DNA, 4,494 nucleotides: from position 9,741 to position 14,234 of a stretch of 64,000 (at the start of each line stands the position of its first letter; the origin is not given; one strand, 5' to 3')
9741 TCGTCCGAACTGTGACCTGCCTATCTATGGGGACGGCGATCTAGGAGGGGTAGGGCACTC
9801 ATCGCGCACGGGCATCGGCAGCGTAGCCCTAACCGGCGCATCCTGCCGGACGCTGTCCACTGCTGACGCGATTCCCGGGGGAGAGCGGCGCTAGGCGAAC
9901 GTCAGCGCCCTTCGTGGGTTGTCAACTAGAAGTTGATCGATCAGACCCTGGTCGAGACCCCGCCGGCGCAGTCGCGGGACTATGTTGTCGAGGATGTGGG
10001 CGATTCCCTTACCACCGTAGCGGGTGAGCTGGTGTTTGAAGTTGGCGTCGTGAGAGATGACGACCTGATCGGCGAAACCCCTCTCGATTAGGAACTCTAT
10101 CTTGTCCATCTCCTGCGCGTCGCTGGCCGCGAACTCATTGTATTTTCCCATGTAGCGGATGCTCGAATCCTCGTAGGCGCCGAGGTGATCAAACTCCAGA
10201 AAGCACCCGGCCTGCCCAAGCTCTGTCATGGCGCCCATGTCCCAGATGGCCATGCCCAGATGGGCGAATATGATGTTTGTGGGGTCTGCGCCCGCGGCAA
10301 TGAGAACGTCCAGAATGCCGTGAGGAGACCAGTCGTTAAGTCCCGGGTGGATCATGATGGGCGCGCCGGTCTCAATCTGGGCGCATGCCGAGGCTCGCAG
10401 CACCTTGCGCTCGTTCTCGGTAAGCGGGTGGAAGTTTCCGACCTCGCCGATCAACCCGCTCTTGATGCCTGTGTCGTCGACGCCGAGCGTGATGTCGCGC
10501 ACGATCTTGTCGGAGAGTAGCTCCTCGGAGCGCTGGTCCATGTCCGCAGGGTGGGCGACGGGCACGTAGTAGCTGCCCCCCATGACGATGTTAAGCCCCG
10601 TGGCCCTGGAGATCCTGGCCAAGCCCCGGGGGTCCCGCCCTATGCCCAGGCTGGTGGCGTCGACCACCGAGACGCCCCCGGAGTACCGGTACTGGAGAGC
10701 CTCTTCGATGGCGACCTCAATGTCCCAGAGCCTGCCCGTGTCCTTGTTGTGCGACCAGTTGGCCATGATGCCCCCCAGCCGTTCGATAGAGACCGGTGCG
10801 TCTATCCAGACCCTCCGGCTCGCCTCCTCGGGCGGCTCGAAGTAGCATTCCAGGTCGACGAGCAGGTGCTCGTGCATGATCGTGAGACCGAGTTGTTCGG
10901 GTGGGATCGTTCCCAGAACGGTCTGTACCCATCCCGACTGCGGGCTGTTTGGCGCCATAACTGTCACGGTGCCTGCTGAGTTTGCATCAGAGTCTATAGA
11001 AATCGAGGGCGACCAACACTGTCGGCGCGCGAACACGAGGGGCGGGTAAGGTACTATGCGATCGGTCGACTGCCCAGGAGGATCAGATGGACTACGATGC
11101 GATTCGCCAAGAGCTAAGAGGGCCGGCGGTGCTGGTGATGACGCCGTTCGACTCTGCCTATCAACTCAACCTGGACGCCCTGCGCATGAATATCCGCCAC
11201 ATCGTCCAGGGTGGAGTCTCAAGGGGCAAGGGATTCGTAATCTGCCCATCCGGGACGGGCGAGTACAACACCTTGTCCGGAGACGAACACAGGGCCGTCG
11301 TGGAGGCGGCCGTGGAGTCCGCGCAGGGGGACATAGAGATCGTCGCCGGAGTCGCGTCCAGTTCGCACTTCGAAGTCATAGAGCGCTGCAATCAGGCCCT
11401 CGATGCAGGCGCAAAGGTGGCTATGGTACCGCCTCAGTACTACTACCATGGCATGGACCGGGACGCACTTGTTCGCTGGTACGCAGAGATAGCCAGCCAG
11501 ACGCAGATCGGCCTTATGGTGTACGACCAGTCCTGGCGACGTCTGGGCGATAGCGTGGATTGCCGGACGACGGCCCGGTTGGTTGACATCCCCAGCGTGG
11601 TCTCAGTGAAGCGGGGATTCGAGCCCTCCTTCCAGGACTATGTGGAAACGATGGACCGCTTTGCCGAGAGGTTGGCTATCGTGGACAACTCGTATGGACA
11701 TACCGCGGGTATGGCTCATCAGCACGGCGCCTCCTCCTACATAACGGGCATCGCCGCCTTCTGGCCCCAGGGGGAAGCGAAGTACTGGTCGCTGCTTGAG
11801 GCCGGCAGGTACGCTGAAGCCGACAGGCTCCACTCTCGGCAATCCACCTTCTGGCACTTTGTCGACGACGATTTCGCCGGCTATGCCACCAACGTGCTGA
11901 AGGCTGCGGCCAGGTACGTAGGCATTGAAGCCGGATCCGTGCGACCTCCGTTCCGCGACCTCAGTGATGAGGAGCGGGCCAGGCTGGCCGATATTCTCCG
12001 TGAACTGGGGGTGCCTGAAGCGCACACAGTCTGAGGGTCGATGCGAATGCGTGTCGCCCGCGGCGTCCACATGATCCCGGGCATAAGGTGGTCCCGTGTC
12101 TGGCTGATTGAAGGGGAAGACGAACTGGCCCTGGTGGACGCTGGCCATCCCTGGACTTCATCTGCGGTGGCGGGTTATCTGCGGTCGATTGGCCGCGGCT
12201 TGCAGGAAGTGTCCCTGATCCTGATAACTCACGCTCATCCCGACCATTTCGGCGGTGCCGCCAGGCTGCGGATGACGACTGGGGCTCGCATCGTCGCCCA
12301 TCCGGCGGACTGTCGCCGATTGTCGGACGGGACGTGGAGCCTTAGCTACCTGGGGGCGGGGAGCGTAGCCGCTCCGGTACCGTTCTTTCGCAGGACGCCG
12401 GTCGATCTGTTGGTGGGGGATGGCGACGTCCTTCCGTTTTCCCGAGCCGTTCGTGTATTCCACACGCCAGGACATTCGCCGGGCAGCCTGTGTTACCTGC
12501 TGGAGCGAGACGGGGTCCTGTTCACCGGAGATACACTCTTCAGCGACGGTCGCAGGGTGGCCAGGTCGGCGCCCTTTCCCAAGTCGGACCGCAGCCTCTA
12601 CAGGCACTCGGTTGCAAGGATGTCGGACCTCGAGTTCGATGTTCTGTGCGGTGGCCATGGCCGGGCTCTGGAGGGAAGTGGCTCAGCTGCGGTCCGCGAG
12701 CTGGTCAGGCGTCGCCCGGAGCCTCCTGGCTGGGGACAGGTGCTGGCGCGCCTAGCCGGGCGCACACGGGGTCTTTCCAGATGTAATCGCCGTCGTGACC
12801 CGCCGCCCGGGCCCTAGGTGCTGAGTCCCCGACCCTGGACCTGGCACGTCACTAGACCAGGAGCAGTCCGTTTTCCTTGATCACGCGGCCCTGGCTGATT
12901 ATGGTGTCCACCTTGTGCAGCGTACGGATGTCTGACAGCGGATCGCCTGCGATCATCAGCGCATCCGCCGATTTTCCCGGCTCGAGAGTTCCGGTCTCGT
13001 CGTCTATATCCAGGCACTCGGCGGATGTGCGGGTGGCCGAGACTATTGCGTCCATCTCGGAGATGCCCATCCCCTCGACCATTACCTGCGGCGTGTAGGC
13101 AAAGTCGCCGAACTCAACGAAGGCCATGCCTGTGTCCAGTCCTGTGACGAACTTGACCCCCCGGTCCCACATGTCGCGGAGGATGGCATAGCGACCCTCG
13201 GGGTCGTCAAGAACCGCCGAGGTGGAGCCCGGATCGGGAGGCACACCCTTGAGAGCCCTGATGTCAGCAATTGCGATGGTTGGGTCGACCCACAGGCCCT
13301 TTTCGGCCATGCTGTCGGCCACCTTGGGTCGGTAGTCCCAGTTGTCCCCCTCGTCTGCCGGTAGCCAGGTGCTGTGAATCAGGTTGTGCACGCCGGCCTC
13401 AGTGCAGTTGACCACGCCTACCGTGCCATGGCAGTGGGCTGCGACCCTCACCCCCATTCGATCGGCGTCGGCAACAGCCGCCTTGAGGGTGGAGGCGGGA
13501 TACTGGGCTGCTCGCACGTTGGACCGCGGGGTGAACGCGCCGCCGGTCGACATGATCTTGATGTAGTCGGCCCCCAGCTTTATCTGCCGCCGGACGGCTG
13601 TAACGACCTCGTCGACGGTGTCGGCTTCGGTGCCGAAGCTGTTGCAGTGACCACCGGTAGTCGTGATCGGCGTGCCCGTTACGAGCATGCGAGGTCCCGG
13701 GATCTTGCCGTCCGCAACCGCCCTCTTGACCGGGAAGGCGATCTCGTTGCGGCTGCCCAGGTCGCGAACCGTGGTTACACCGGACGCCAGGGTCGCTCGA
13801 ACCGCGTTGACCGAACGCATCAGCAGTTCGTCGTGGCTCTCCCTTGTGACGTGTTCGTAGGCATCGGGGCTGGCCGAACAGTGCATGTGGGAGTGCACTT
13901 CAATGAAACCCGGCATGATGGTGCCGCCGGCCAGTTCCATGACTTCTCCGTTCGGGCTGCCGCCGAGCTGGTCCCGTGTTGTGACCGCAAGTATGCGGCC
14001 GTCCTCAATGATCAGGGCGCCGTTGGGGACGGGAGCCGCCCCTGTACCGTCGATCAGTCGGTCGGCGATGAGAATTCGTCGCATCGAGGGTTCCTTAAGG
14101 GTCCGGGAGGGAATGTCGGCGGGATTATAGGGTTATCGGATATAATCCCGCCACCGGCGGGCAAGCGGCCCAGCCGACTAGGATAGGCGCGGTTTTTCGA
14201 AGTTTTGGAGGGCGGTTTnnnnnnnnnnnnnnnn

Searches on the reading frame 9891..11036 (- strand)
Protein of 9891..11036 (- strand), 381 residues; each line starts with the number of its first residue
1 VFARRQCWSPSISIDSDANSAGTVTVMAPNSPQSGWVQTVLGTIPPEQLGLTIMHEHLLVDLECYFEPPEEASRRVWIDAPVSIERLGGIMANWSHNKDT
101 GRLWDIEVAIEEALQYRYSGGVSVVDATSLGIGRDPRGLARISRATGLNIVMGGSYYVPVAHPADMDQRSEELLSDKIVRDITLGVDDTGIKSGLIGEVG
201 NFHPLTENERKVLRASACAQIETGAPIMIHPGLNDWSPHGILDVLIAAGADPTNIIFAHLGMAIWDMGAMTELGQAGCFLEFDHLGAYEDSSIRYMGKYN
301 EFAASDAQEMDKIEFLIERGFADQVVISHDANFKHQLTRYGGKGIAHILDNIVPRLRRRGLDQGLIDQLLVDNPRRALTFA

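Call 5: search_protein_families(library=pfam, proteins=[window:9891-11036:-])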
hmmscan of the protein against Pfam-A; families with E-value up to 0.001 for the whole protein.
window:9891-11036:- (381 aa): 1 family
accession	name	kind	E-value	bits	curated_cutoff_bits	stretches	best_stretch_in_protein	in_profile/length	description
PF02126.24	PTE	-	1.4e-70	238.6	22.4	1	46-378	3-297/298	Phosphotriesterase family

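Call 6: search_protein_families(library=ncbifam, proteins=[window:9891-11036:-])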
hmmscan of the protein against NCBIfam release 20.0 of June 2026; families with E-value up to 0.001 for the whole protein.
window:9891-11036:- (381 aa): 3 families
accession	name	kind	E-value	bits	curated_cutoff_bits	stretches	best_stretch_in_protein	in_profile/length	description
NF007373.0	PRK09875.1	equivalog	6.6e-32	111.2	486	1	102-376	29-289/292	phosphotriesterase-related protein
NF041153.1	organophos_OPH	equivalog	2.5e-21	76.2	500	1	108-379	82-359/365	organophosphate hydrolase OPH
NF045706.1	PhFuoseLconase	equivalog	4.5e-20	72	630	1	189-380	143-326/332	phospho-furanose lactonase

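Call 81: search_solved_structures(query=window:9891-10958:-, max_evalue=1e-30)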
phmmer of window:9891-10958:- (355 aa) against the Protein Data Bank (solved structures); distinct sequences matched with E-value up to 1e-30: 3.
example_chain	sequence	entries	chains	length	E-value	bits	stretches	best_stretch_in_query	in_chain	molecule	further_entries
3k2g_A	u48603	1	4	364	1.6e-70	241.3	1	3-352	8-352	Resiniferatoxin-binding, phosphotriesterase-related protein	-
9efa_A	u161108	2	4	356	4.6e-70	239.8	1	8-354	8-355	Phosphotriesterase-related protein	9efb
3rhg_A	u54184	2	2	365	3.2e-43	151.5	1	8-352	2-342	Putative phophotriesterase | Amidohydrolase Pmi1525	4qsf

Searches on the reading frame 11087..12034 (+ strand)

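Call 11: search_protein_families(library=pfam, proteins=[window:11087-12034:+], max_evalue=0.00001)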
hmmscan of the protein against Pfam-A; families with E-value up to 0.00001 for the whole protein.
window:11087-12034:+ (315 aa): 1 family
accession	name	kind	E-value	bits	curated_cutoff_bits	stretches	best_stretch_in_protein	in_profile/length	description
PF00701.28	DHDPS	-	1.1e-37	129.8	22.1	1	13-306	5-288/289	Dihydrodipicolinate synthetase family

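Call 62: search_protein_families(library=ncbifam, proteins=[window:11087-12034:+], max_evalue=1e-8)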
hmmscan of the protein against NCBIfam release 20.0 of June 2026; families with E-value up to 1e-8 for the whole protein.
window:11087-12034:+ (315 aa): 7 families
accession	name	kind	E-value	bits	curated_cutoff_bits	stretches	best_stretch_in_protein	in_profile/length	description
NF002958.0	PRK03620.1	subfamily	1.7e-36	125.6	278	1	13-307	14-299/307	5-dehydro-4-deoxyglucarate dehydratase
TIGR03249.1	KdgD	equivalog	1.3e-29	103.3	373.95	1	17-306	16-297/299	5-dehydro-4-deoxyglucarate dehydratase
TIGR00674.1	dapA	equivalog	6.8e-29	100.6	206.15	1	17-306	6-285/286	4-hydroxy-tetrahydrodipicolinate synthase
TIGR02313.1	HpaI-NOT-DapA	exception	3.8e-21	75.2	396.7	1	10-308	1-290/294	2,4-dihydroxyhept-2-ene-1,7-dioic acid aldolase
NF003164.0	PRK04147.1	equivalog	3.7e-19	69.1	281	1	9-306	3-289/294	N-acetylneuraminate lyase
NF040954.1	Arch_KDGaldase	equivalog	3.1e-14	53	390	1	17-305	7-279/288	bifunctional 2-dehydro-3-deoxy-phosphogluconate/2-dehydro-3-deoxy-6-phosphogalactonate aldolase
TIGR00683.1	nanA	equivalog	2.4e-10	40.2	382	1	11-177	2-163/293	N-acetylneuraminate lyase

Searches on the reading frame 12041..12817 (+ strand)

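Call 11: search_protein_families(library=pfam, proteins=[window:12041-12817:+], max_evalue=0.00001)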
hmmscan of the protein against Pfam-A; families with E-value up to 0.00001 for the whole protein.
window:12041-12817:+ (258 aa): 2 families
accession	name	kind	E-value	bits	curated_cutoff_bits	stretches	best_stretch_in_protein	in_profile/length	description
PF00753.33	Lactamase_B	-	4e-35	122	22.7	1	20-206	8-196/196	Metallo-beta-lactamase superfamily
PF12706.13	Lactamase_B_2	-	7.4e-06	26.1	27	1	50-99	24-75/200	Beta-lactamase superfamily domain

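Call 62: search_protein_families(library=ncbifam, proteins=[window:12041-12817:+], max_evalue=1e-8)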
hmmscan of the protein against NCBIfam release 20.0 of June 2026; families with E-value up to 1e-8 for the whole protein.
window:12041-12817:+ (258 aa): 25 families
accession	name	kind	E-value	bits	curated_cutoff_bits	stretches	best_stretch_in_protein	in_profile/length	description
NF033105.1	bla_subclass_B3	equivalog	2.4e-24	86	240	1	20-211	25-217/257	subclass B3 metallo-beta-lactamase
TIGR03413.1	GSH_gloB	equivalog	6.4e-17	61.8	200.8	0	120-170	81-132/248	hydroxyacylglutathione hydrolase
NF000459.2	blaSPG-1_fam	exception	8.5e-15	54.6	550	1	20-209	53-235/285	SPG-1 family subclass B3 metallo-beta-lactamase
NF053820.1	MBLfold_Strvi7410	exception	2.3e-14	53.6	525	1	19-92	25-100/343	Strvi_7410 family MBL fold metallo-hydrolase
NF000405.1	HARLDQ_not_B3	exception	2.7e-14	53.4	350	1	21-203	43-221/267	HARLDQ motif MBL-fold protein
NF040644.1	blaPAM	exception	6.6e-14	51.7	615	1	22-215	61-250/287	PAM family subclass B3 metallo-beta-lactamase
NF047893.1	blaSAM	exception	7.2e-14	51.8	550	1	21-209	67-256/295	SAM family subclass B3 metallo-beta-lactamase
NF040470.1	blaEAM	exception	2.2e-13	49.9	660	1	21-152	84-213/318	EAM family subclass B3 metallo-beta-lactamase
NF033106.1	blaL1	exception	3.4e-13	49.2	560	1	22-210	63-250/290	L1 family subclass B3 metallo-beta-lactamase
NF000438.2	blaPOM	exception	4.7e-13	49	610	1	22-209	61-247/286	POM family subclass B3 metallo-beta-lactamase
NF012140.0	blaBJP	exception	1.8e-12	46.7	600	1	20-208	57-244/294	BJP family subclass B3 metallo-beta-lactamase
NF041137.2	B3_blaSPR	exception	3.2e-12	46.5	550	1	22-153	66-192/296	SPR family subclass B3 metallo-beta-lactamase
NF012229.1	bla_class_B_core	domain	4e-12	46.5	100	1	22-154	19-138/139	metallo-beta-lactamase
NF000469.2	CAR_gen_B3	exception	4.8e-12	45.5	500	1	14-155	70-205/311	CAR family subclass B3 metallo-beta-lactamase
NF033184.1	B3_Acin_new1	exception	8.5e-11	41.5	580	1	21-154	52-180/283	putative subclass B3 metallo-beta-lactamase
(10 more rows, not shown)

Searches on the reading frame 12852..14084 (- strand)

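Call 11: search_protein_families(library=pfam, proteins=[window:12852-14084:-], max_evalue=0.00001)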
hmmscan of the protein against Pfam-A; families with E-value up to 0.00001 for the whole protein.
window:12852-14084:- (410 aa): 2 families
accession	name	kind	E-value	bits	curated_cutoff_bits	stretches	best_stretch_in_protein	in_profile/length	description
PF01979.26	Amidohydro_1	-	1.7e-39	136.5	25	1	55-401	1-344/345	Amidohydrolase family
PF07969.17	Amidohydro_3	-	6.1e-08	33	29.7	0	165-384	230-450/472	Amidohydrolase family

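Call 62: search_protein_families(library=ncbifam, proteins=[window:12852-14084:-], max_evalue=1e-8)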
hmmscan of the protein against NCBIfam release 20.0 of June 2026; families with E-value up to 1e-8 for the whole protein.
window:12852-14084:- (410 aa): 7 families
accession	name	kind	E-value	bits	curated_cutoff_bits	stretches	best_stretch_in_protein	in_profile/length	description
NF051886.1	XaaProDiPepCaul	equivalog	4.6e-68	230.1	500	1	5-403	2-398/398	Xaa-Pro dipeptidase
TIGR01224.1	hutI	equivalog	1.5e-13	50.4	298.15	0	21-68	3-50/377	imidazolonepropionase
NF006689.0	PRK09237.1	equivalog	1.1e-10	40.6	371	0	24-118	25-101/383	amidohydrolase/deacetylase family metallohydrolase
NF006679.0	PRK09228.1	subfamily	1.7e-10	40.3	351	0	319-379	325-386/433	guanine deaminase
NF006056.0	PRK08204.1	subfamily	4.3e-10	38.9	391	0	335-400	336-413/449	hypothetical protein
NF006055.0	PRK08203.1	equivalog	1.3e-09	37.2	532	0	19-70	24-74/455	8-oxoguanine deaminase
TIGR02967.1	guan_deamin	equivalog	1.5e-09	37.4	375.4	0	336-379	318-361/401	guanine deaminase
